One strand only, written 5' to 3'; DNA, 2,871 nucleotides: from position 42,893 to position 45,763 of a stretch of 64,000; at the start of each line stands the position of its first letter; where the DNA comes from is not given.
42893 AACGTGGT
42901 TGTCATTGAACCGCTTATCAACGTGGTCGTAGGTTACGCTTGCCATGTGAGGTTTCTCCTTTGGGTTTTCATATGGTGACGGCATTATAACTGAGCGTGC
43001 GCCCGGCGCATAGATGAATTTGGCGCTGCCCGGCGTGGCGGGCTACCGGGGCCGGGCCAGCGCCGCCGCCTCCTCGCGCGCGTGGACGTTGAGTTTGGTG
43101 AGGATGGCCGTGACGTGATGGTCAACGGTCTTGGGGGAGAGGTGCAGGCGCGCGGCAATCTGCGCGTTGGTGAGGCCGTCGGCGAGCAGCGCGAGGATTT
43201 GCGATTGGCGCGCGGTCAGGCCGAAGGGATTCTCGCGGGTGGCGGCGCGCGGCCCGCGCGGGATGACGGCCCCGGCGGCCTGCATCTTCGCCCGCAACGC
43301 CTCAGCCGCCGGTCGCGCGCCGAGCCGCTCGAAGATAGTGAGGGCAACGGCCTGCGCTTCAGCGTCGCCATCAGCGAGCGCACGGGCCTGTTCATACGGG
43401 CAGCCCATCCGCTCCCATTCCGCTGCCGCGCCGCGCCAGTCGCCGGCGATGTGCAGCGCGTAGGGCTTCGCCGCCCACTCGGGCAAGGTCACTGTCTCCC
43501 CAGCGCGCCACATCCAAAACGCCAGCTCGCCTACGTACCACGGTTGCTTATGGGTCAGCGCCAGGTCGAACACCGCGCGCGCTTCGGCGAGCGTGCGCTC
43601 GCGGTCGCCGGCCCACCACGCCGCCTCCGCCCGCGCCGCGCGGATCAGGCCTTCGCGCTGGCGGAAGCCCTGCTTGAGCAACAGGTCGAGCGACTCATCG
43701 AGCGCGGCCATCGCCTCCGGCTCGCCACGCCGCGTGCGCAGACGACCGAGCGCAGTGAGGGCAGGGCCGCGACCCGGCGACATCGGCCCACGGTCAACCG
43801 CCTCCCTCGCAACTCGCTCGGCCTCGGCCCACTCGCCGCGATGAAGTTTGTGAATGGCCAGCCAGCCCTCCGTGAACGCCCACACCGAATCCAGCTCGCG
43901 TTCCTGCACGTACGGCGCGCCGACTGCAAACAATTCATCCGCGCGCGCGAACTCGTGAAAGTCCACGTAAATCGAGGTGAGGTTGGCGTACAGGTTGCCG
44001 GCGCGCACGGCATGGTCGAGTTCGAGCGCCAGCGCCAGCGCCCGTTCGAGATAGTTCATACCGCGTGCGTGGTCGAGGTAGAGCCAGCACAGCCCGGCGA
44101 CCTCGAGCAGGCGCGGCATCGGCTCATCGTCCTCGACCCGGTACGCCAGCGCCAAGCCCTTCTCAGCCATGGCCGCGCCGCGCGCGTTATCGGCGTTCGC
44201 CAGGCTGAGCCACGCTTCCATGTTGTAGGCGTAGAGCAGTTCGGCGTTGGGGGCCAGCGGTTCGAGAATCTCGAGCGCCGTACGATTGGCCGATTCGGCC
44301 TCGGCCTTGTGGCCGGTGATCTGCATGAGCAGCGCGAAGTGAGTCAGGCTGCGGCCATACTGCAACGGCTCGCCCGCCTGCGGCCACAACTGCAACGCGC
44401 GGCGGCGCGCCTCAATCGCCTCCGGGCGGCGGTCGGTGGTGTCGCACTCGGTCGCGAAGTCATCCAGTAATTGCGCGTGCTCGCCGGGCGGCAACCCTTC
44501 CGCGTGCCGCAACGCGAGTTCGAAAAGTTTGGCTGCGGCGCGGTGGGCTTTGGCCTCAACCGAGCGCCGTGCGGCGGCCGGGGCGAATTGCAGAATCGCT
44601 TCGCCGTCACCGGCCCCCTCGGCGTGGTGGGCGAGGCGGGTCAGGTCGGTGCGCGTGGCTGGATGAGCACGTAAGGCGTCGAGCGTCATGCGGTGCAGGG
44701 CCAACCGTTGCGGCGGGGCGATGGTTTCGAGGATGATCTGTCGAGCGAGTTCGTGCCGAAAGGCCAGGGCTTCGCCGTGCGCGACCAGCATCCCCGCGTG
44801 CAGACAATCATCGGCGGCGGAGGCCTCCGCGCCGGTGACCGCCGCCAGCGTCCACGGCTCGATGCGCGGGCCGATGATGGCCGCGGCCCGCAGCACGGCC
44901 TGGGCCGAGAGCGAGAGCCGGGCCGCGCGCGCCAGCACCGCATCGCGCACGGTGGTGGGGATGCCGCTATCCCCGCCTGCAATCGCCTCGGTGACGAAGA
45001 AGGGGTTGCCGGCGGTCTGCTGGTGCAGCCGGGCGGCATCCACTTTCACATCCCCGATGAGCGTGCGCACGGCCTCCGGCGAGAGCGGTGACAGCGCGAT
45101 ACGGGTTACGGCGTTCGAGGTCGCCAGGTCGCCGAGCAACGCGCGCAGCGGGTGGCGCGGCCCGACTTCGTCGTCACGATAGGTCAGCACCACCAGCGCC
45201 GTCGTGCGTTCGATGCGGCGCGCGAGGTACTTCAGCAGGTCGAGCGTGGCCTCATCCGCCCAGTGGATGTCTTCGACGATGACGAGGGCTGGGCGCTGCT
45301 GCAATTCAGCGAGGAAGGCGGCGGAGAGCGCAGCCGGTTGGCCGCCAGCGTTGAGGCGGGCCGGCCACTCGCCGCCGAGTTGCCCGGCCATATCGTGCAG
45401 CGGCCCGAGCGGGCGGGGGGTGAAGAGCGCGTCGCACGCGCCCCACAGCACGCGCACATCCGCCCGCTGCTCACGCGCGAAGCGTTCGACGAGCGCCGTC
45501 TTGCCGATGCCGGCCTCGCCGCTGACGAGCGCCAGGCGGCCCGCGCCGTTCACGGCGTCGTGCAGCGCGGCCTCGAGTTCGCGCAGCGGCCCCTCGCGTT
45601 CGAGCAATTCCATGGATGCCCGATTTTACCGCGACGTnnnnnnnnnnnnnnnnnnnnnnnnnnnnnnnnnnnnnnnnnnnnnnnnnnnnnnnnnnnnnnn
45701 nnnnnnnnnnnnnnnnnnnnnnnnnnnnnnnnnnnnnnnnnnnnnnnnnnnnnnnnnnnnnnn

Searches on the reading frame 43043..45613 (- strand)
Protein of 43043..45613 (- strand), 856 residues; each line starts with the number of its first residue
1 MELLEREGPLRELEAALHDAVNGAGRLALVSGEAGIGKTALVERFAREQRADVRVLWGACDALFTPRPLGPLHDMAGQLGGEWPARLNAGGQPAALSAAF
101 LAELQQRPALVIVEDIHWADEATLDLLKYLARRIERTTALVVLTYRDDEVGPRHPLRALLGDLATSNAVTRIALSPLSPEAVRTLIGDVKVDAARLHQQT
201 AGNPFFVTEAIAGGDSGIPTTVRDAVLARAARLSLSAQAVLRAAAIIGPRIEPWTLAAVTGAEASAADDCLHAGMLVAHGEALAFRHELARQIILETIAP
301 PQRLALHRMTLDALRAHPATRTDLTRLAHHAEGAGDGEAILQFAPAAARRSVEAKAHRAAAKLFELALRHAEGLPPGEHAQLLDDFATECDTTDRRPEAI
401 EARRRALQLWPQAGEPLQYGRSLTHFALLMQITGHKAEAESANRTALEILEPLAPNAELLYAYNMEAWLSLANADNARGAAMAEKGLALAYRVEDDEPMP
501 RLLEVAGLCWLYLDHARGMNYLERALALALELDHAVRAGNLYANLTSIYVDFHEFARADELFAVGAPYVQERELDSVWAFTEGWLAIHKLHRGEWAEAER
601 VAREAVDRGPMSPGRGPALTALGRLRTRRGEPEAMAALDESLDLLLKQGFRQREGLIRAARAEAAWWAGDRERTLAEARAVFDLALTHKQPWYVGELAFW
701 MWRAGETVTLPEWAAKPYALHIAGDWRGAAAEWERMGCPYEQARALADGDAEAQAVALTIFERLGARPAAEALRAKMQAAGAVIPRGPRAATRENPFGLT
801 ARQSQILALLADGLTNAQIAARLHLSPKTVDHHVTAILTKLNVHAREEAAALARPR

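Call 3: search_protein_families(library=pfam, proteins=[window:43043-45613:-], max_evalue=0.1)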
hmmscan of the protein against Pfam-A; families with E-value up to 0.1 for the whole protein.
window:43043-45613:- (856 aa): 15 families
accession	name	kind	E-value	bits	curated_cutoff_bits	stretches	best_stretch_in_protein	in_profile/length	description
PF13191.12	AAA_16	-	6.7e-22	79.2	32.6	1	3-142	2-166/167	AAA ATPase domain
PF00196.25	GerE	-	4.1e-18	65.2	23.5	1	799-853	3-57/57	Bacterial regulatory proteins, luxR family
PF13401.12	AAA_22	-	1.1e-08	35.8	27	1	26-139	6-115/130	AAA domain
PF08281.18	Sigma70_r4_2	-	4.4e-06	26.7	25.7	1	799-841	11-54/54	Sigma-70, region 4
PF13384.12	HTH_23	-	6.6e-05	23.1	24.6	1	805-831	9-35/50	Homeodomain-like domain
PF13424.12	TPR_12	-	7.9e-05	23.2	30.1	1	396-451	19-76/77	Tetratricopeptide repeat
PF25199.1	nSTAND_NTPase5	-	0.00072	19.8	34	1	10-149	21-136/145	Novel STAND NTPase 5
PF05729.18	NACHT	-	0.00074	19.8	26.7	1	27-186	2-160/167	NACHT domain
PF01022.26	HTH_5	-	0.0019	18.5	22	1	803-833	4-35/47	Bacterial regulatory protein, arsR family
PF13936.12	HTH_38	-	0.002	18.2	27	1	805-834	12-41/44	Helix-turn-helix domain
PF13551.12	HTH_29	-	0.004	17.6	28.1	1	805-834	3-33/64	Winged helix-turn helix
PF13412.12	HTH_24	-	0.0045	17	21.9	1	805-834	7-38/48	Winged helix-turn-helix DNA-binding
PF14493.12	HTH_40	-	0.08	13.7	27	0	807-840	6-39/89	Helix-turn-helix domain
PF05621.17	TniB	-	0.084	12.7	22.4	0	12-52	22-62/189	Bacterial TniB protein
PF08279.18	HTH_11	-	0.095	13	25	0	802-838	1-40/55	HTH domain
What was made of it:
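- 43043..45613 (-): LAL1: second STAND/LuxR regulator, 856 aa, 24 bp after the last cistron and probably co-transcribed. It has AAA_16 (E=6.7e-22) and GerE (E=4.1e-18) (call 3).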

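Call 4: search_protein_families(library=ncbifam, proteins=[window:43043-45613:-], max_evalue=0.1)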
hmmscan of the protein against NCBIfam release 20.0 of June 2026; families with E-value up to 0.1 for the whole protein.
window:43043-45613:- (856 aa): 29 families (the best 25 are shown)
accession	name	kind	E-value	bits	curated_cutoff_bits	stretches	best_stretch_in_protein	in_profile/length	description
TIGR03903.1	TOMM_kin_cyc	equivalog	2.9e-20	71.8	705.75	2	101-359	628-909/1267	TOMM system kinase/cyclase fusion protein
NF047785.1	respo_reg_MadR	equivalog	1.3e-12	47.5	300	1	794-851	144-201/209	MadR family response regulator transcription factor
NF003420.0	PRK04841.1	equivalog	6.9e-11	40.9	537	1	799-854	839-894/903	HTH-type transcriptional regulator MalT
NF011896.0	PRK15369.1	equivalog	1.6e-10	41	242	1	792-849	143-200/211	two component system response regulator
NF052366.1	photon_PedR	equivalog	3e-10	40.1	120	1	799-846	3-50/74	photosynthetic electron transport-dependent transcriptional regulator PedR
NF041830.1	RR_TF_ErdR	exception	7.6e-10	38.9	390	1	797-852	149-204/213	response regulator transcription factor ErdR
NF007935.0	PRK10651.1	equivalog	7.8e-10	38.3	250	1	786-851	143-208/216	two-component system response regulator NarL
NF007708.0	PRK10403.1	equivalog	2.2e-09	37.1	343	1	791-851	145-206/215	nitrate/nitrite response regulator protein NarP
TIGR03020.2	EpsA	equivalog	3.4e-09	36.7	170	1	794-851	186-243/247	XrtB/PEP-CTERM-associated transcriptional regulator EpsA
NF007685.0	PRK10360.1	equivalog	2.3e-07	30.8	258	1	790-848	131-187/196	response regulator transcription factor UhpA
NF041232.1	BagY_FevT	exception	3.5e-07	29.4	700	1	797-848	295-346/367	LuxR family transcriptional regulator BagY/FevT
NF006900.1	PRK09390.1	equivalog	1.2e-06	28.3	255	1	798-845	142-189/203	response regulator FixJ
NF052445.1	RespRegMctR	equivalog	2.4e-06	27.1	300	1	794-845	140-191/205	two-component system response regulator MctR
NF007403.0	PRK09935.1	equivalog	3.3e-06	26.9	271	1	797-848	148-199/210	fimbria biosynthesis transcriptional regulator FimZ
TIGR03541.1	reg_near_HchA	equivalog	4.1e-06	26.5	215.6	1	794-852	167-225/232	PA1136 family autoinducer-binding transcriptional regulator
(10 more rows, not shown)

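Call 68: search_protein_families(library=padloc, proteins=[window:43043-45613:-], max_evalue=0.01)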
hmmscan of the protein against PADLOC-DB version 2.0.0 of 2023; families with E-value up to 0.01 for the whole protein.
window:43043-45613:- (856 aa): 2 families
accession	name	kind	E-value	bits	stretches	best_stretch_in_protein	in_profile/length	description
PDLC01851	CARF3--CARF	-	7.6e-08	30.1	1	799-847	210-258/279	-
PDLC01855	CARF3--CARF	-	3.2e-07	28.3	1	799-841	218-260/288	-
